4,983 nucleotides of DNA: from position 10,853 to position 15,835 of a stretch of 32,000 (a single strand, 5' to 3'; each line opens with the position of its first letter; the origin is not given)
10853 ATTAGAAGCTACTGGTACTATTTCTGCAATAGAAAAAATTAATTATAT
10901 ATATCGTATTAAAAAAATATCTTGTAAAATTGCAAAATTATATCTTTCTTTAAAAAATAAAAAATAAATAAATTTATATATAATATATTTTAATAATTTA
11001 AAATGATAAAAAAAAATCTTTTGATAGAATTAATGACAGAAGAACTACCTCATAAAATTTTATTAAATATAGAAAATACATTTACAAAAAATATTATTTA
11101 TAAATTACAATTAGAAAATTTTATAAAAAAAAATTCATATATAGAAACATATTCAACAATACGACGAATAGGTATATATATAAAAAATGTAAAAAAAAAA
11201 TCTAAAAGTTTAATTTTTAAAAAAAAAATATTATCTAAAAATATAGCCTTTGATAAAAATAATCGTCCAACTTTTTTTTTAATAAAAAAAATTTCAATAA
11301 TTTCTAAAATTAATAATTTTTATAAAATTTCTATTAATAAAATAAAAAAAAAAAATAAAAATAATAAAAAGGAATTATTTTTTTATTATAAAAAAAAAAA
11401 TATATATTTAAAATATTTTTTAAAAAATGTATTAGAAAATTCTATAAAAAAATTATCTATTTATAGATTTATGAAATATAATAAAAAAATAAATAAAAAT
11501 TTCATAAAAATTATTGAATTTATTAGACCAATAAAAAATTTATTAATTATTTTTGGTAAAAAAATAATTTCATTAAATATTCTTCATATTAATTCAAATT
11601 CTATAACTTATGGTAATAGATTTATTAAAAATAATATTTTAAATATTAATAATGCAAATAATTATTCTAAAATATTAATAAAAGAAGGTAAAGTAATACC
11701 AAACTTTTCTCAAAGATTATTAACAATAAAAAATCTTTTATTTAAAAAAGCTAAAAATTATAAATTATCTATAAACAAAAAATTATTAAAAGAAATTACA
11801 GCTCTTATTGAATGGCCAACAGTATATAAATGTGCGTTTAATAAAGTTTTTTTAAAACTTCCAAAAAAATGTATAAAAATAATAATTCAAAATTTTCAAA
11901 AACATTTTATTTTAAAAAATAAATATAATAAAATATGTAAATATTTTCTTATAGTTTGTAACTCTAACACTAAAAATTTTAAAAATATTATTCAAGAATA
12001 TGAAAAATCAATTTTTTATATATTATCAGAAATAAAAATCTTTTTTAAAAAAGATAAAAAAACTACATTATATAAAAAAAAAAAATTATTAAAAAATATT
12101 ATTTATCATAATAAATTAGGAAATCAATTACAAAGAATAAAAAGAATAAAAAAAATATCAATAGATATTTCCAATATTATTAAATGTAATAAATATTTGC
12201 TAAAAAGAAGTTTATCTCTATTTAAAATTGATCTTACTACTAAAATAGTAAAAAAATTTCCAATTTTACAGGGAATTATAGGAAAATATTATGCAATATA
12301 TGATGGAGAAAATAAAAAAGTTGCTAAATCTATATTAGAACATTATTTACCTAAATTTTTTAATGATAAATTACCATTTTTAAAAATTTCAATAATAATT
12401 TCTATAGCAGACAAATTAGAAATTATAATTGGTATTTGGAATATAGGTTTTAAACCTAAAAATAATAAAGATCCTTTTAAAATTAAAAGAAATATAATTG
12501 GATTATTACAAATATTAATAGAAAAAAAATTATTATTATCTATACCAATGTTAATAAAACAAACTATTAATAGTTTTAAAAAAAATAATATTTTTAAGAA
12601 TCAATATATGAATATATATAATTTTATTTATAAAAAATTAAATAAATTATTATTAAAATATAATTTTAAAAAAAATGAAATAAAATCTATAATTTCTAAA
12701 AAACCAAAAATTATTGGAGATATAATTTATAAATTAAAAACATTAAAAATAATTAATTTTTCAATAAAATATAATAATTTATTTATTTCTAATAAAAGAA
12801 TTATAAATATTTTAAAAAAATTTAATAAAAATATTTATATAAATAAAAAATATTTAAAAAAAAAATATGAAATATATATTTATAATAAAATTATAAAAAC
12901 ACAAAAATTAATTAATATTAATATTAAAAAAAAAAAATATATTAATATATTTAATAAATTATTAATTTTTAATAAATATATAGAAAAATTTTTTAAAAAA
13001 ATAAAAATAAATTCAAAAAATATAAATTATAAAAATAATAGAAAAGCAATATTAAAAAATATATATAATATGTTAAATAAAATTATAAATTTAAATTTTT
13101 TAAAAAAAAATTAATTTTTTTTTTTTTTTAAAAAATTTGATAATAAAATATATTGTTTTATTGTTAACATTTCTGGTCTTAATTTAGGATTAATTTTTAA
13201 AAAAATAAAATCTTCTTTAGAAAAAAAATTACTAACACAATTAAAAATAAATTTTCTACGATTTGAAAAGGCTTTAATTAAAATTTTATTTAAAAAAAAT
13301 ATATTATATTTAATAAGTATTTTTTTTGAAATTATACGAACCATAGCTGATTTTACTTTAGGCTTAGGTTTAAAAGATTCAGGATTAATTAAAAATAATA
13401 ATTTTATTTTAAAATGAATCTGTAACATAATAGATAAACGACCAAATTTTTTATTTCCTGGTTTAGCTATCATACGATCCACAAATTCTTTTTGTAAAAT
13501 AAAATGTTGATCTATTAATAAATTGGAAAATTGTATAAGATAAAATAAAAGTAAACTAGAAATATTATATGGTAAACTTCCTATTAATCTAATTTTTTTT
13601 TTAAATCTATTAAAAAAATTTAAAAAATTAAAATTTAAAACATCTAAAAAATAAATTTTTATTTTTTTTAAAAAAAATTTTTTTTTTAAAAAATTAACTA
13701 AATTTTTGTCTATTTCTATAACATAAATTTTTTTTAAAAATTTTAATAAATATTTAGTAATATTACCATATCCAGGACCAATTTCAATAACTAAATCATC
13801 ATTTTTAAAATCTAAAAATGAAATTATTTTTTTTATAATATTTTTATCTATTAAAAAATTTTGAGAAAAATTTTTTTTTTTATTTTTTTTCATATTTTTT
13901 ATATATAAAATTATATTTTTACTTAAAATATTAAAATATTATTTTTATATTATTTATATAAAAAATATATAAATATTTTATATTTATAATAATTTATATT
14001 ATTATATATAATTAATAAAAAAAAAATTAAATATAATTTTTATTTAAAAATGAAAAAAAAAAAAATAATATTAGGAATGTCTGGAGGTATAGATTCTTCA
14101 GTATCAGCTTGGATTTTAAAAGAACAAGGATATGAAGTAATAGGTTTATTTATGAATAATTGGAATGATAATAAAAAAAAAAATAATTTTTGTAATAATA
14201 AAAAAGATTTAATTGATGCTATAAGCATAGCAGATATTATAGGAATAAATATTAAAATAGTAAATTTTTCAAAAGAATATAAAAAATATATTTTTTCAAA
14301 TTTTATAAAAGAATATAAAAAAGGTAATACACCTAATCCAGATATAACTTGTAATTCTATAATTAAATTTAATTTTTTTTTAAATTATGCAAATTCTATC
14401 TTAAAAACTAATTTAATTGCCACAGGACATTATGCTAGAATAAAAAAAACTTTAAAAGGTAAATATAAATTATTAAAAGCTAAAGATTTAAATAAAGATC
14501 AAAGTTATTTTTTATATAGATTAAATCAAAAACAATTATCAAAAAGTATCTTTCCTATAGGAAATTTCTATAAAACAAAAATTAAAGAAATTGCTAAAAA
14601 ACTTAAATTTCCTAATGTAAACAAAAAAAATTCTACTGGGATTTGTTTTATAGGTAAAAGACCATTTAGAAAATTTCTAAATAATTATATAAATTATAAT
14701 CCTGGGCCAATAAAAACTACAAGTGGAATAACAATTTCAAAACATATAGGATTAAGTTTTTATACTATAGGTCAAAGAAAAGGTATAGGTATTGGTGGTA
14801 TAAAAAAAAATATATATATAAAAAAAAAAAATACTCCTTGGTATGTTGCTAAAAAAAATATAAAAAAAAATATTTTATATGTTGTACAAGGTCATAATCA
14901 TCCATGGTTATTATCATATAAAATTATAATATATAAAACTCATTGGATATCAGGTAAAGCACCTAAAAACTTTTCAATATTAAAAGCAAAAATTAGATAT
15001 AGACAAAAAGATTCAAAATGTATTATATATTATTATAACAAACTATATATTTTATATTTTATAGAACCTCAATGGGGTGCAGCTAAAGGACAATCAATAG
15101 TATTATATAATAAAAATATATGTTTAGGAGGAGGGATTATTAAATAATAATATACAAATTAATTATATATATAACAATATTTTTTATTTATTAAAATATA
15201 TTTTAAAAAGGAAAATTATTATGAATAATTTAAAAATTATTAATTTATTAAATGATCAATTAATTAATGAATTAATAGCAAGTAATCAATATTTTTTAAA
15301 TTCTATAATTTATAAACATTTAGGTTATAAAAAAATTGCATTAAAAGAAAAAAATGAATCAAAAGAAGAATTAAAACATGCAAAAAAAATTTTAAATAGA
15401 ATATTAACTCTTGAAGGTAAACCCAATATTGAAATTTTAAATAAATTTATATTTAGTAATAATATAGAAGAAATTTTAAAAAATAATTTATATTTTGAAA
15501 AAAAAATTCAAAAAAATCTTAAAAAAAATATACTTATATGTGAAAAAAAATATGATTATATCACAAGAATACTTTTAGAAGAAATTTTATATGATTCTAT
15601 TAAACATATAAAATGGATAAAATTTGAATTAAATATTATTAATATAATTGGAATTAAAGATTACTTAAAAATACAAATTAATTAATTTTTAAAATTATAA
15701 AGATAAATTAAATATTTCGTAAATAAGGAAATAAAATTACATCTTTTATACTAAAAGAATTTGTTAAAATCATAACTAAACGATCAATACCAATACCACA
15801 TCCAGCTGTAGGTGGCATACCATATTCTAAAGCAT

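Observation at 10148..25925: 7,888-bp head-to-tail tandem duplication doubling five housekeeping genes in a minimal genome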

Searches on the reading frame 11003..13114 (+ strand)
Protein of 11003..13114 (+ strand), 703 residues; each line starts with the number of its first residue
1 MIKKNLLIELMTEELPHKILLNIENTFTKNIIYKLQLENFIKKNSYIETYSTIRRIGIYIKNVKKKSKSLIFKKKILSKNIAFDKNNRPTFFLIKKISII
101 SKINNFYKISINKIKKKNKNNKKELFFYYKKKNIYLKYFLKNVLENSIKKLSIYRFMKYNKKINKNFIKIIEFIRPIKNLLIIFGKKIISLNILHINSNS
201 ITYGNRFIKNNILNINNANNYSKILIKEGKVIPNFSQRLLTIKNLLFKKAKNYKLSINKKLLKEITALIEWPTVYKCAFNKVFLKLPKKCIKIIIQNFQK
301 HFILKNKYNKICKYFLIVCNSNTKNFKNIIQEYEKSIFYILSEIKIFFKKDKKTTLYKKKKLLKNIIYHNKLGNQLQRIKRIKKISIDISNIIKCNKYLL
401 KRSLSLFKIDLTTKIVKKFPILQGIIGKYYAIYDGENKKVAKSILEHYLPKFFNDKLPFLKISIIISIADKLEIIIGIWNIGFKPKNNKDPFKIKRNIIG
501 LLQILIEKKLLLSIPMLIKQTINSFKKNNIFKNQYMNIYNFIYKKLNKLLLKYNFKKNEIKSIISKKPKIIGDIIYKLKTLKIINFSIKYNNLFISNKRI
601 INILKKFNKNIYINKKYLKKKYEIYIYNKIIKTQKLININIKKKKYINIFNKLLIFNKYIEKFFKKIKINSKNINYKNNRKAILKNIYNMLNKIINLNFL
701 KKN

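Call 3: search_protein_families(library=ncbifam, proteins=[window:11003-13114:+])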
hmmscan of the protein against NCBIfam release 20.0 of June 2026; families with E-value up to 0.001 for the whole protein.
window:11003-13114:+ (703 aa): 2 families
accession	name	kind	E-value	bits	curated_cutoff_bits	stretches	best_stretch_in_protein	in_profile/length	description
TIGR00211.2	glyS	equivalog_domain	3e-148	495.3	300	1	5-698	1-682/684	glycine--tRNA ligase subunit beta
NF011499.0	PRK14908.1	equivalog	1.6e-92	311.5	1244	1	3-700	311-996/998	glycine--tRNA ligase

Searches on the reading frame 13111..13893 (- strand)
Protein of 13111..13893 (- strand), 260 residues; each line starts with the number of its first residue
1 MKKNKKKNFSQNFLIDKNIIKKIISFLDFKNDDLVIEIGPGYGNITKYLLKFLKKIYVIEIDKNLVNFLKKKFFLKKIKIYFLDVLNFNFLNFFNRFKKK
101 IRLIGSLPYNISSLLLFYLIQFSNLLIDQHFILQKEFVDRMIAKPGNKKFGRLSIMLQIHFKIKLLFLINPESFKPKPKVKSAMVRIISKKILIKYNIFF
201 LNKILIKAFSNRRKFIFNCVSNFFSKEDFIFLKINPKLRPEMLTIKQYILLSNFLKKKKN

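Call 3: search_protein_families(library=ncbifam, proteins=[window:13111-13893:-])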
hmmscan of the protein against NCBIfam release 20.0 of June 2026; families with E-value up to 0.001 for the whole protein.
window:13111-13893:- (260 aa): 22 families
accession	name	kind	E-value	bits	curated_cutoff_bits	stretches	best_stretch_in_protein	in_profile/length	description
TIGR00755.1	ksgA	equivalog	6.5e-67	225.5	171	1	5-253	3-254/256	16S rRNA (adenine(1518)-N(6)/adenine(1519)-N(6))-dimethyltransferase RsmA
NF000499.2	Erm23S_rRNA_broad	equivalog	9.6e-38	129.9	212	1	10-249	2-238/244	23S ribosomal RNA methyltransferase Erm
NF011486.0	PRK14896.1-1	equivalog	1.6e-32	112.7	450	1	6-222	23-235/284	16S ribosomal RNA methyltransferase A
NF000337.1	erm_SHROVE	exception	4.4e-22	78.6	320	1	5-189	2-178/248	ErmE/ErmH/ErmO/ErmR family 23S rRNA (adenine(2058)-N(6))-methyltransferase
NF012220.1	erm_B_23S_MT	exception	8.5e-20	71.3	525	1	4-213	2-201/245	23S rRNA (adenine(2058)-N(6))-methyltransferase Erm(B)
NF011489.0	PRK14896.1-5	equivalog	1.9e-18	66.9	236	1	8-187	2-155/217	16S ribosomal RNA methyltransferase A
NF012223.0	erm_F_23S_MT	exception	6.5e-18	65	575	1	7-198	9-193/266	23S rRNA (adenine(2058)-N(6))-methyltransferase Erm(F)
NF000411.1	Erm45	exception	7.2e-18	65.3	525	1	4-210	2-203/245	23S rRNA (adenine(2058)-N(6))-methyltransferase Erm(45)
NF012222.1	erm_A_23S_MT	exception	1.4e-17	64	475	1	4-213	3-202/243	23S rRNA (adenine(2058)-N(6))-methyltransferase Erm(A)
NF000412.1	Erm43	exception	1e-16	61.2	500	1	4-195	3-184/243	23S rRNA (adenine(2058)-N(6))-methyltransferase Erm(43)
NF012219.1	erm_C_23S_MT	exception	2.9e-15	56.5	530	1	5-217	4-207/244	23S rRNA (adenine(2058)-N(6))-methyltransferase Erm(C)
NF045543.1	erm_G_23S_MT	exception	1.1e-12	48.3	515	1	9-192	8-181/244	23S rRNA (adenine(2058)-N(6))-methyltransferase Erm(G)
NF000077.1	Erm42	exception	1e-11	44.7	600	1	3-184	12-186/303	23S rRNA (adenine(2058)-N(6))-methyltransferase Erm(42)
NF042938.1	Erm55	exception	1.1e-11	44.3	525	1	6-189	8-179/270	23S rRNA (adenine(2058)-N(6))-methyltransferase Erm(55)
NF042988.1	Erm46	exception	2.1e-10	40.4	503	1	6-191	8-181/255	23S rRNA (adenine(2058)-N(6))-methyltransferase Erm(46)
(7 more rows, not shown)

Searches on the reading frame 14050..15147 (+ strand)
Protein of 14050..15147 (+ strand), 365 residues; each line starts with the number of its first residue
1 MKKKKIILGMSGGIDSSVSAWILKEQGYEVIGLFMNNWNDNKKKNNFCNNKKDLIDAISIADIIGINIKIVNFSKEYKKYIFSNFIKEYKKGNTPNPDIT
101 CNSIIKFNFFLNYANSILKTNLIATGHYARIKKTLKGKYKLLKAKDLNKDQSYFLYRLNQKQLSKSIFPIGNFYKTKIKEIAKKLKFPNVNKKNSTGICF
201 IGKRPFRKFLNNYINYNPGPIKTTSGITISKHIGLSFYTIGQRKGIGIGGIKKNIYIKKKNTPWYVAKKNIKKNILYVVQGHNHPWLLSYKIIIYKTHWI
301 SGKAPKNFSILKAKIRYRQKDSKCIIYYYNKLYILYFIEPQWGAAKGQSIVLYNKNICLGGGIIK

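Call 3: search_protein_families(library=ncbifam, proteins=[window:14050-15147:+])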
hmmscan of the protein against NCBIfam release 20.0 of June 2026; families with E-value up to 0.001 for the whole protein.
window:14050-15147:+ (365 aa): 12 families
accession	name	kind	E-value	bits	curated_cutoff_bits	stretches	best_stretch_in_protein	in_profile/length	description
NF001138.1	PRK00143.1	equivalog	2.2e-127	424.8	284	1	5-364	1-345/345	tRNA 2-thiouridine(34) synthase MnmA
TIGR00420.1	trmU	equivalog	2.8e-118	394.8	236.95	1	4-364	1-351/351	tRNA 2-thiouridine(34) synthase MnmA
NF011258.0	PRK14664.1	equivalog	1.5e-60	205.2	680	1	2-364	4-345/362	tRNA 2-thiouridine(34) synthase MnmA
NF011259.0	PRK14665.1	equivalog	5.8e-50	170.2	364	1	2-364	4-358/360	tRNA 2-thiouridine(34) synthase MnmA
NF010587.0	PRK13980.1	equivalog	7.5e-12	45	255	1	2-93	30-115/267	NAD+ synthase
TIGR00552.1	nadE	equivalog_domain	1.8e-08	33.9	63.65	1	3-73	22-91/251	NAD(+) synthase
NF002048.0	PRK00876.1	subfamily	1.3e-06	27.4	313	1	1-49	35-85/330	NAD(+) synthase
NF003385.0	PRK04527.1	equivalog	4.9e-06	25.4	603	1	1-56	1-56/401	argininosuccinate synthase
NF006222.0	PRK08349.1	subfamily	2.6e-05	24.2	251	1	5-85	2-76/198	hypothetical protein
NF049949.1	tRNAsynTtuAPyrococ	equivalog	7.2e-05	22.1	450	1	2-75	46-125/292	tRNA-5-methyluridine(54) 2-sulfurtransferase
TIGR00342.1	TIGR00342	equivalog_domain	0.00051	19.2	264.5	0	4-44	173-213/373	tRNA uracil 4-sulfurtransferase ThiI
NF000848.1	PRK00074.1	equivalog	0.00067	18.4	400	0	2-37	212-249/512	glutamine-hydrolyzing GMP synthase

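Call 5: find_related_loci(query=window:14050-15147:+, collection=genome_contigs, flank=10000)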
Query window:14050-15147:+ (365 aa) in genome_contigs; peptide patterns used: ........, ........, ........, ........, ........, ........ (x = any residue, [..] = any of these).
171 stretches matched a pattern; 1 encode a relative of the query (tblastn E <= 1e-3); 1 distinct loci.
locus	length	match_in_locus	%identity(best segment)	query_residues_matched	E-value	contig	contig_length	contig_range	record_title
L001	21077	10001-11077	39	2-364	2e-61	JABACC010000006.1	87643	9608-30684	MAG: Candidatus Paceibacter sp. isolate bin98o c_000000630435, whole genome shotgun sequence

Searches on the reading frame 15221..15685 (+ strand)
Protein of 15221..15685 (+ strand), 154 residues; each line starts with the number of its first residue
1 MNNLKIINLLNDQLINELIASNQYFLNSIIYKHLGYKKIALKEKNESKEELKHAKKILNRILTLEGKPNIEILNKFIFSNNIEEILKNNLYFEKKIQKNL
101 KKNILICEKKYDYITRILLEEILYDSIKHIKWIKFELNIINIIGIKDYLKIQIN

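Call 3: search_protein_families(library=ncbifam, proteins=[window:15221-15685:+])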
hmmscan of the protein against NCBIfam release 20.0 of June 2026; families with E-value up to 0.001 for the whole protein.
window:15221-15685:+ (154 aa): 1 family
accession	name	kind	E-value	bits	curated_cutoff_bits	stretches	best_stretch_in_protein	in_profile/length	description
TIGR00754.1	bfr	equivalog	5.7e-38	130.4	125.55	1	3-153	4-154/157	bacterioferritin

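Call 58: find_encoding_contigs(protein=window:15221-15685:+, flank=10000, max_places=10)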
Protein window:15221-15685:+ (154 aa): no gene with exactly this product is on record in the collection.
